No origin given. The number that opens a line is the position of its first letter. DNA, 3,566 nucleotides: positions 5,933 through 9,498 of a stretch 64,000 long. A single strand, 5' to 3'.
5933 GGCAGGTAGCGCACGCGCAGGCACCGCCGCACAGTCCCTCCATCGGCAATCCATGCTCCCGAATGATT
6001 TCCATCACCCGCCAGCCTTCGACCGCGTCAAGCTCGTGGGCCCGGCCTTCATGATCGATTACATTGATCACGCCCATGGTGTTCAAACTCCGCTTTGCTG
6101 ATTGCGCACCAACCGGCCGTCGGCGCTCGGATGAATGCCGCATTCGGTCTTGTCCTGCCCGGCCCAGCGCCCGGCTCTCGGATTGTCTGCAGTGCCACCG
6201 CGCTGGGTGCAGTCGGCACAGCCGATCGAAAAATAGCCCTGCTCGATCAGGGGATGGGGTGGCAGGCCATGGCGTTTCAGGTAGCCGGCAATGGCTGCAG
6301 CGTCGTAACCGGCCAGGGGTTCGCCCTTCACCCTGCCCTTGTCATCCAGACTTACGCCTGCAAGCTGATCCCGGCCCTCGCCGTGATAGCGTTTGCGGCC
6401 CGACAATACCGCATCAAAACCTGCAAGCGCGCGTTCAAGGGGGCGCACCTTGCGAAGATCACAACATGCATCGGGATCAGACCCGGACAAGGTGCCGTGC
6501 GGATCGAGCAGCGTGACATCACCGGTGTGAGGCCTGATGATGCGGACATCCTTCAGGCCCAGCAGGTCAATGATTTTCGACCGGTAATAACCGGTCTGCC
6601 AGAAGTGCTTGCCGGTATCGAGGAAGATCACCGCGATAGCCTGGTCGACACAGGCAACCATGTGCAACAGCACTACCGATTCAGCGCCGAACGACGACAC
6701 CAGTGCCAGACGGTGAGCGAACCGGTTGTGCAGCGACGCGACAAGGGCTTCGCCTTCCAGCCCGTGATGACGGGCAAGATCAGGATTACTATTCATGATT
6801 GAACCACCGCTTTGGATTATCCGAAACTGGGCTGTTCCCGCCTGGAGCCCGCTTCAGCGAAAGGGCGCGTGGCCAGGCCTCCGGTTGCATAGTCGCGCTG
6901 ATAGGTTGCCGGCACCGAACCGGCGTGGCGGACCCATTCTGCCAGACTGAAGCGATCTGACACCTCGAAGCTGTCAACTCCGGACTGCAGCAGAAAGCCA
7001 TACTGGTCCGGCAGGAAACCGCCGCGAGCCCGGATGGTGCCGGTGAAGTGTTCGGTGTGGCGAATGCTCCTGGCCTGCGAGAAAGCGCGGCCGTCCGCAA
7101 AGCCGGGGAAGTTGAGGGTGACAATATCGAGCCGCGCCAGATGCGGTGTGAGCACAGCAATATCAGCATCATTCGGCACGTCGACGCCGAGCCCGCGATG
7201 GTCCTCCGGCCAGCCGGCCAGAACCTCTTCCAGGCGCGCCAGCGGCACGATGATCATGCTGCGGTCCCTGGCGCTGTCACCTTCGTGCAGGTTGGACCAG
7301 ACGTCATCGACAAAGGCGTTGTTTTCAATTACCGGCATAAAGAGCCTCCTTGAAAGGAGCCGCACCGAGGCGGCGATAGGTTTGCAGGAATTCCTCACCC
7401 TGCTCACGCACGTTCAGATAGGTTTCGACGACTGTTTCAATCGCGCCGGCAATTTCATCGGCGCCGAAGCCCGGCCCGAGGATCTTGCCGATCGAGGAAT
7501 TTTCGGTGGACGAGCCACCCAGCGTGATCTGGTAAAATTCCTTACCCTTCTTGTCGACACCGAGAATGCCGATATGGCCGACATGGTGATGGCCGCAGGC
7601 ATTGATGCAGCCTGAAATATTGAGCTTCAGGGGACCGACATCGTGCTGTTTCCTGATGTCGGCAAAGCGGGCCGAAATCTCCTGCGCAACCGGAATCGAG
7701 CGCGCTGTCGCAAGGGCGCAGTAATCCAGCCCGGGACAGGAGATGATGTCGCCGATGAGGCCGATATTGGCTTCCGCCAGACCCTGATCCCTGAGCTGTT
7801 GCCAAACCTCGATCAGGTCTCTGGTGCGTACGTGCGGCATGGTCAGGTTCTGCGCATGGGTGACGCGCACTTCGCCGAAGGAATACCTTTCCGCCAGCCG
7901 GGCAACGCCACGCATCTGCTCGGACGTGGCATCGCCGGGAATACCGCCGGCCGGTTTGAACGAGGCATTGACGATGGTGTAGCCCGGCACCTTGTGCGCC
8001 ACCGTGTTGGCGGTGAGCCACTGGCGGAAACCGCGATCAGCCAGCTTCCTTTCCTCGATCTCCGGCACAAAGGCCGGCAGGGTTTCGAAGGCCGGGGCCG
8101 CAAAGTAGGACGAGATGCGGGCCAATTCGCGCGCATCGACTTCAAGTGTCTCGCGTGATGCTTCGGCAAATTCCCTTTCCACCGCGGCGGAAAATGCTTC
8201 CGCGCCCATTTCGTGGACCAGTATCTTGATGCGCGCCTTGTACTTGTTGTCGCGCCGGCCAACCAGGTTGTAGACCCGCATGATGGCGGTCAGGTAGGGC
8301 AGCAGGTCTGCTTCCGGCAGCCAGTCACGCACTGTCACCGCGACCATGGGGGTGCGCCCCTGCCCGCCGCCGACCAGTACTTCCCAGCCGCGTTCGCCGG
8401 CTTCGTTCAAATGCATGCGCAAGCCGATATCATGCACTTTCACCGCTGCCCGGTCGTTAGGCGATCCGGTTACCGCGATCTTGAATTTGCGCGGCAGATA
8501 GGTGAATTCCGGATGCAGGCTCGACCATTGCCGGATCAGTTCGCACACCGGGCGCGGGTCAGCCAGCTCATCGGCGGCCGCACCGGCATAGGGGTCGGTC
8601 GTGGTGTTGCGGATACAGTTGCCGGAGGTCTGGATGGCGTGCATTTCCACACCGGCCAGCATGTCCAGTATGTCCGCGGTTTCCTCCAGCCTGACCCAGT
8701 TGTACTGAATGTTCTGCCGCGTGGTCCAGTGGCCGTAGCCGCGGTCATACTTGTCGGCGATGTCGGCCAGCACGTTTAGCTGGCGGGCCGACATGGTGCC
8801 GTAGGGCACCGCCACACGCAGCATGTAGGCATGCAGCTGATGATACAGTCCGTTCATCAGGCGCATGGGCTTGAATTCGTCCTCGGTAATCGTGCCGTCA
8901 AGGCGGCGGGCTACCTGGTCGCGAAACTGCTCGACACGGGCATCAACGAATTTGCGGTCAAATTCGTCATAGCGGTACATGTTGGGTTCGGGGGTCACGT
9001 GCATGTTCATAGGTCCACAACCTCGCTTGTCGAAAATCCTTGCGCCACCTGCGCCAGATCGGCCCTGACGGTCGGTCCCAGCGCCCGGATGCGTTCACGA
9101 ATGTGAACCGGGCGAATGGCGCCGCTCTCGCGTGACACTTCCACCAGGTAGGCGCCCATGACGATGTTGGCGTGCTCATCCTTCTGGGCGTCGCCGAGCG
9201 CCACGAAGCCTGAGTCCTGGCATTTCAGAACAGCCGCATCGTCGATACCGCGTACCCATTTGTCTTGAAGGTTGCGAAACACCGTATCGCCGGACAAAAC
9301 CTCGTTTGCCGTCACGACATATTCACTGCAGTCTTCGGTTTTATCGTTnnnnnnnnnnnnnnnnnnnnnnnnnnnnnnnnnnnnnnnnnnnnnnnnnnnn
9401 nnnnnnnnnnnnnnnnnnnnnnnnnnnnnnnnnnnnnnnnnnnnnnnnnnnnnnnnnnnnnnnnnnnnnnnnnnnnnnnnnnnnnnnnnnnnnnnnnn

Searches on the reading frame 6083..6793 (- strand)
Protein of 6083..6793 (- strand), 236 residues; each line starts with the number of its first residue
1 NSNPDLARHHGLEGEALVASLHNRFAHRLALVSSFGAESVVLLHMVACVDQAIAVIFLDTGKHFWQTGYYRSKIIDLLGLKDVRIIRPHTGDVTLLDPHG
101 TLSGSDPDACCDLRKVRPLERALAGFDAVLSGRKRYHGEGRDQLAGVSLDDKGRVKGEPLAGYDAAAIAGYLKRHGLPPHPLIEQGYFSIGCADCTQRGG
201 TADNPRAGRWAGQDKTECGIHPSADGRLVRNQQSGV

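Call 15: search_protein_families(library=pfam, proteins=[window:6083-6793:-], max_evalue=0.01)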
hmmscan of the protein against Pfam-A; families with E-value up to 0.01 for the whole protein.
window:6083-6793:- (236 aa): 1 family
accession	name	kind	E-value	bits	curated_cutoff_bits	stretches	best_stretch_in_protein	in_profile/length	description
PF01507.26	PAPS_reduct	-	6.8e-32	111.3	22.5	1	29-197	2-174/175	Phosphoadenosine phosphosulfate reductase domain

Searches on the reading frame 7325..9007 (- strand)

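Call 15: search_protein_families(library=pfam, proteins=[window:7325-9007:-], max_evalue=0.01)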
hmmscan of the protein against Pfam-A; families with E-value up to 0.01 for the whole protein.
window:7325-9007:- (560 aa): 2 families
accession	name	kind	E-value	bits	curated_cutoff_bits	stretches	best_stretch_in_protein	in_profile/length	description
PF01077.27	NIR_SIR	-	3.3e-63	212.3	27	2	128-281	1-155/158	Nitrite and sulphite reductase 4Fe-4S domain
PF03460.22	NIR_SIR_ferr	-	3.9e-32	110.2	24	2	61-118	10-67/69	Nitrite/Sulfite reductase ferredoxin-like half domain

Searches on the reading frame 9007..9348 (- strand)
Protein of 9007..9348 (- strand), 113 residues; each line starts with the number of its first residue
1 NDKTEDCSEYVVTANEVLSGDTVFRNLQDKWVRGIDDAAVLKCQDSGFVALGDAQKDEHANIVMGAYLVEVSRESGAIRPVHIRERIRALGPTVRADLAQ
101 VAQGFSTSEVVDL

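Call 15: search_protein_families(library=pfam, proteins=[window:9007-9348:-], max_evalue=0.01)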
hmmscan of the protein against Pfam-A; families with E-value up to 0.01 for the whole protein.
window:9007-9348:- (113 aa): 1 family
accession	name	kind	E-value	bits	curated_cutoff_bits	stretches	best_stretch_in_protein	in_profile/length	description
PF11011.13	DUF2849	-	4.9e-23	82.1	22.5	1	11-96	2-85/86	Protein of unknown function (DUF2849)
